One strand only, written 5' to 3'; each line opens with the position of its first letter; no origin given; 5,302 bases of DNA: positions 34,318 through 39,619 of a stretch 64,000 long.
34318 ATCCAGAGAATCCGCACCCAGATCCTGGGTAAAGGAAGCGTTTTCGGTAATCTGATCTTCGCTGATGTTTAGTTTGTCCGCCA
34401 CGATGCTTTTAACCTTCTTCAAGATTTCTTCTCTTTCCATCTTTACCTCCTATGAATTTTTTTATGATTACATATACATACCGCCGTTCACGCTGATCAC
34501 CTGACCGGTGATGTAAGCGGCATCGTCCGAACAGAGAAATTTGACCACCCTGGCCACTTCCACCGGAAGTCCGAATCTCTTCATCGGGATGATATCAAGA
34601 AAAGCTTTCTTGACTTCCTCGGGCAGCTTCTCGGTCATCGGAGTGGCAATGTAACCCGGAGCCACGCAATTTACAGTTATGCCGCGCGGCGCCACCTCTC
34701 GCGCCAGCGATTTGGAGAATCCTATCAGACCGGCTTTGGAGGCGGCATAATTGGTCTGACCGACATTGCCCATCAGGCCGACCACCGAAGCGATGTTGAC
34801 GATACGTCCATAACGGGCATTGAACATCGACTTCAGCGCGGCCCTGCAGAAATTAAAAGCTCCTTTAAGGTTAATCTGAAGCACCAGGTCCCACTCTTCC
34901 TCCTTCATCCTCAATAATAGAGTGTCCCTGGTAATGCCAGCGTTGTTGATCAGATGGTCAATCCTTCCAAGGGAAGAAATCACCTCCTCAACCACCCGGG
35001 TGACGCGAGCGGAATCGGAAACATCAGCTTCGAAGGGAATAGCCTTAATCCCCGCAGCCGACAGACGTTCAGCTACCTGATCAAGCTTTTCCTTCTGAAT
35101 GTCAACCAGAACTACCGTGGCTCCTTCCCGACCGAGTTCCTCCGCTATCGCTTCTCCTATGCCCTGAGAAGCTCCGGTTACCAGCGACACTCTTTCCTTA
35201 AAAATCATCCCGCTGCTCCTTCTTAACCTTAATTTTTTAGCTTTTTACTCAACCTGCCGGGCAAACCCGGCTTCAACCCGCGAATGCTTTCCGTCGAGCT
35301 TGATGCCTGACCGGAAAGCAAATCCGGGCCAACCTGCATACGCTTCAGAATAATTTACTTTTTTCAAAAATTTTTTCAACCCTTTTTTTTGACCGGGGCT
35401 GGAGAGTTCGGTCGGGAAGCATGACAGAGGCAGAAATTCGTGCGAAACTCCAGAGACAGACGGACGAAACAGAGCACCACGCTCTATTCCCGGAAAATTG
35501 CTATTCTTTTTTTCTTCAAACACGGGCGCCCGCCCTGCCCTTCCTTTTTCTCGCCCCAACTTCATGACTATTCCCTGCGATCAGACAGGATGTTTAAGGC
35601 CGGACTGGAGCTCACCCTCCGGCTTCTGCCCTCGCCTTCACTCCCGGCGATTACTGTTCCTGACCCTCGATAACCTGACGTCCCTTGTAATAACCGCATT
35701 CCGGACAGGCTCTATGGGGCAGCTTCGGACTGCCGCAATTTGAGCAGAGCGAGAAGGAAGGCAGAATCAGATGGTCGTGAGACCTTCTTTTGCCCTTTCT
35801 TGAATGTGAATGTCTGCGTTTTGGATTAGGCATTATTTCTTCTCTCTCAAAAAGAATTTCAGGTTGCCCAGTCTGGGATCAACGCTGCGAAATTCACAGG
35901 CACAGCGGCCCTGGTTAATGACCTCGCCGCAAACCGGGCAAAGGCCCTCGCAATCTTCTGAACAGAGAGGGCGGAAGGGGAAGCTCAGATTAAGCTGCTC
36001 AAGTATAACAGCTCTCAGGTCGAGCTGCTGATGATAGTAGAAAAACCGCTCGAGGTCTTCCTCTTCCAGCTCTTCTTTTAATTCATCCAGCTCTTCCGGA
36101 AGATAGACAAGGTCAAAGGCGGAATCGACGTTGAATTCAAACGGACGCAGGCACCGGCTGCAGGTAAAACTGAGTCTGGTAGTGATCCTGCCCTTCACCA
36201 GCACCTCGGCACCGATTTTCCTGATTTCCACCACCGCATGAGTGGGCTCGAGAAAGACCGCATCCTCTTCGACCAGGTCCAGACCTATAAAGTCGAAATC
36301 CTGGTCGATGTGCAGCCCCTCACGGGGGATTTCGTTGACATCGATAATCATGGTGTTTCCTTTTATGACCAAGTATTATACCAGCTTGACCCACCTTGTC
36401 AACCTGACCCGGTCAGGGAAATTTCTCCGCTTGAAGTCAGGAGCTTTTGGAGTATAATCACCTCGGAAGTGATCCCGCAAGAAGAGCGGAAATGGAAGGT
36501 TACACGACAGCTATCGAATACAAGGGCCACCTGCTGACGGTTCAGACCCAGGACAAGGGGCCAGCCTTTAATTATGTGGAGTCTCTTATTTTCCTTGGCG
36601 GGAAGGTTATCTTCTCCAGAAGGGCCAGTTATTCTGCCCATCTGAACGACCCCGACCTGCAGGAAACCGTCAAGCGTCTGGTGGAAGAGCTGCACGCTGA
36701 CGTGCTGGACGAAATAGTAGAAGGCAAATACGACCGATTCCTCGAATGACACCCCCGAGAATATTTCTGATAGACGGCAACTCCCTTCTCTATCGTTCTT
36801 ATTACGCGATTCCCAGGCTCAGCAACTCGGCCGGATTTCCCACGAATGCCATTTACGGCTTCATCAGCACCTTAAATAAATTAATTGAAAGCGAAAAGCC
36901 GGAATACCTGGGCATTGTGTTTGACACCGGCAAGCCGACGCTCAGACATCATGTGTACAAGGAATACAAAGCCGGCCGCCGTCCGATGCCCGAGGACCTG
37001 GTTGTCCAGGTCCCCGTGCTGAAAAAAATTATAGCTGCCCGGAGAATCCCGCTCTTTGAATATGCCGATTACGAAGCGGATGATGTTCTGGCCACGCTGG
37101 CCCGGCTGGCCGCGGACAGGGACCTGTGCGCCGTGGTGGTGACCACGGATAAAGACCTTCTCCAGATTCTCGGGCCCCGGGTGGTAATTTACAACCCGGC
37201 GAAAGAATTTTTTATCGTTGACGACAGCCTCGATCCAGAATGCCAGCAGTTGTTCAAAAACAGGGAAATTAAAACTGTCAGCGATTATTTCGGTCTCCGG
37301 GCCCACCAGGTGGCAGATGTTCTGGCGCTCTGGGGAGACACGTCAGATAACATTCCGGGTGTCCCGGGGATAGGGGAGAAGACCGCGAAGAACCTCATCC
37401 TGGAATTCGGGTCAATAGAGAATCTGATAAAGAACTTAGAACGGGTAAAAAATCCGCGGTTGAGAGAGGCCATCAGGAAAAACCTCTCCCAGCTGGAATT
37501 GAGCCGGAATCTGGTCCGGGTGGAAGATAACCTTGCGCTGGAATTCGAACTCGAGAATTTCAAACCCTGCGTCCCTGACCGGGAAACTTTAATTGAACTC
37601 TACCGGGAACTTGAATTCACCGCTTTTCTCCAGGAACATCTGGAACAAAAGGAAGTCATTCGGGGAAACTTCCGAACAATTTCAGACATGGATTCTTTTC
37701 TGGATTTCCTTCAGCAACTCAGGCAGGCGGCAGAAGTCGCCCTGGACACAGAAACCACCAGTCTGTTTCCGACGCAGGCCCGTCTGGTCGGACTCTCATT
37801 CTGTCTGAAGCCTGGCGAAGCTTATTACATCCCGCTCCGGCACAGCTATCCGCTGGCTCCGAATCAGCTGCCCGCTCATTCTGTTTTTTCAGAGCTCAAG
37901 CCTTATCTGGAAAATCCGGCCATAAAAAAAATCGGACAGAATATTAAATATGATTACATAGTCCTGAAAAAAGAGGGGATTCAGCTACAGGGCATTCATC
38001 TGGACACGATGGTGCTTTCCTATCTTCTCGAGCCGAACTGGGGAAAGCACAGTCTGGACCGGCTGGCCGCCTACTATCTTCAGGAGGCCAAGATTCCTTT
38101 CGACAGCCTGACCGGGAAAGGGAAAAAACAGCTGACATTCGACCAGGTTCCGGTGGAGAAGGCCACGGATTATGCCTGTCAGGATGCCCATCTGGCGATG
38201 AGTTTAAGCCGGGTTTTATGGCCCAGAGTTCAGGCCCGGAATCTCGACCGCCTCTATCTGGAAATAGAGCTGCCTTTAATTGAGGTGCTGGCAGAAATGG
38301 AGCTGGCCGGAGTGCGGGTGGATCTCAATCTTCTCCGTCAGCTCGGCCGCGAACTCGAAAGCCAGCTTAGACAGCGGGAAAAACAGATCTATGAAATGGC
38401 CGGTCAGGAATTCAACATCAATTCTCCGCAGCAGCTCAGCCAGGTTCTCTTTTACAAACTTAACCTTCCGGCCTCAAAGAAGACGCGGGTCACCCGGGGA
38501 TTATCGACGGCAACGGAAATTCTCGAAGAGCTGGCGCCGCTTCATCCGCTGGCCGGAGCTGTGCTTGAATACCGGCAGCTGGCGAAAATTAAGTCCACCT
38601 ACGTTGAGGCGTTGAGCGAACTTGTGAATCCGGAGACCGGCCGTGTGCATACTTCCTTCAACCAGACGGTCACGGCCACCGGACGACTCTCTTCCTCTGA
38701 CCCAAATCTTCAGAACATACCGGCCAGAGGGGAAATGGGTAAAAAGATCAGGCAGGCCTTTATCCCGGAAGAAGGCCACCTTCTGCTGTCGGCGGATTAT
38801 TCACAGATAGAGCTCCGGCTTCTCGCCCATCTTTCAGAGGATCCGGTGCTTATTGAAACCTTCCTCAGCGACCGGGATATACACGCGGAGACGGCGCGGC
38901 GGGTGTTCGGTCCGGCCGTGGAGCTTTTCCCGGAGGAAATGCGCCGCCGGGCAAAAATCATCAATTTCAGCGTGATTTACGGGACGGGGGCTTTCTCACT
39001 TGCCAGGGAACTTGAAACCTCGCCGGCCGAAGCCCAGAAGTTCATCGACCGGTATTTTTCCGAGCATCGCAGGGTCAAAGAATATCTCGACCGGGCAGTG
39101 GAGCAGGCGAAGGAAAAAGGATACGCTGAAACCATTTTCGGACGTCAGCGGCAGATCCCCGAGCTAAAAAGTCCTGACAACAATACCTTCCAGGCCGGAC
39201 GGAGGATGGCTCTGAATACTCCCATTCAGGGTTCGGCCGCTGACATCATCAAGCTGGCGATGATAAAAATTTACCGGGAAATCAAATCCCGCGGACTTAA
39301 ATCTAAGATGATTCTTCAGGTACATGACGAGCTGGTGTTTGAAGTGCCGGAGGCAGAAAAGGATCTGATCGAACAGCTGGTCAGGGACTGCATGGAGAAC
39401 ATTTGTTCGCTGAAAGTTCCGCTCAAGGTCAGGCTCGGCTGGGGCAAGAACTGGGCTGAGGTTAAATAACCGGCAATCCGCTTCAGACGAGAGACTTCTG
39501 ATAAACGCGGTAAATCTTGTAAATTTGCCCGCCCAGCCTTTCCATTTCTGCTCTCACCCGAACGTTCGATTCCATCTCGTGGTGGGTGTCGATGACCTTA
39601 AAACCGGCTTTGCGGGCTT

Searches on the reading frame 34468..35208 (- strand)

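Call 51: search_protein_families(library=pfam, proteins=[window:34468-35208:-], max_evalue=0.00001)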
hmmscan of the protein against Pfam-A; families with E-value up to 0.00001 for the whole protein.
window:34468-35208:- (246 aa): 3 families
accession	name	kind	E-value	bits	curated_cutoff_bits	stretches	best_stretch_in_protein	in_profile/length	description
PF13561.12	adh_short_C2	-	1.7e-70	237.7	27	1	12-244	1-235/236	Enoyl-(Acyl carrier protein) reductase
PF00106.31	adh_short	-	1.1e-67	227.7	26.6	1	7-198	2-193/195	short chain dehydrogenase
PF08659.16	KR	-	5.1e-22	79.1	22.6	1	9-170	4-165/180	KR domain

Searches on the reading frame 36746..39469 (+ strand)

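Call 6: search_protein_families(library=pfam, proteins=[window:36746-39469:+], max_evalue=0.01)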
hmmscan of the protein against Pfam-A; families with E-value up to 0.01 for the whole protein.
window:36746-39469:+ (907 aa): 7 families
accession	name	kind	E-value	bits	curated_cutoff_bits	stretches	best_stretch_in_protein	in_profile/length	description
PF00476.26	DNA_pol_A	-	5.4e-159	529.6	34.3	1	529-905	3-381/381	DNA polymerase family A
PF02739.22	5_3_exonuc_N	-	4.2e-52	176.6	34.3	1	6-154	2-150/164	5'-3' exonuclease, N-terminal resolvase-like domain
PF01612.26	DNA_pol_A_exo1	-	1.4e-31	110.1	23.6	1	310-495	2-172/173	3'-5' exonuclease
PF01367.25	5_3_exonuc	-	2.2e-30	105.4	40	1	186-279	3-96/97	5'-3' exonuclease, C-terminal SAM fold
PF22619.2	DNA_polI_exo1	-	9.8e-11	42.1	27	1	383-462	39-118/140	DNA polymerase I, ribonuclease H-like domain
PF12826.13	HHH_2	-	0.0015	19.1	27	1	205-229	7-31/64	Helix-hairpin-helix motif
PF14520.12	HHH_5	-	0.0067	17.3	27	0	202-221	36-55/57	Helix-hairpin-helix domain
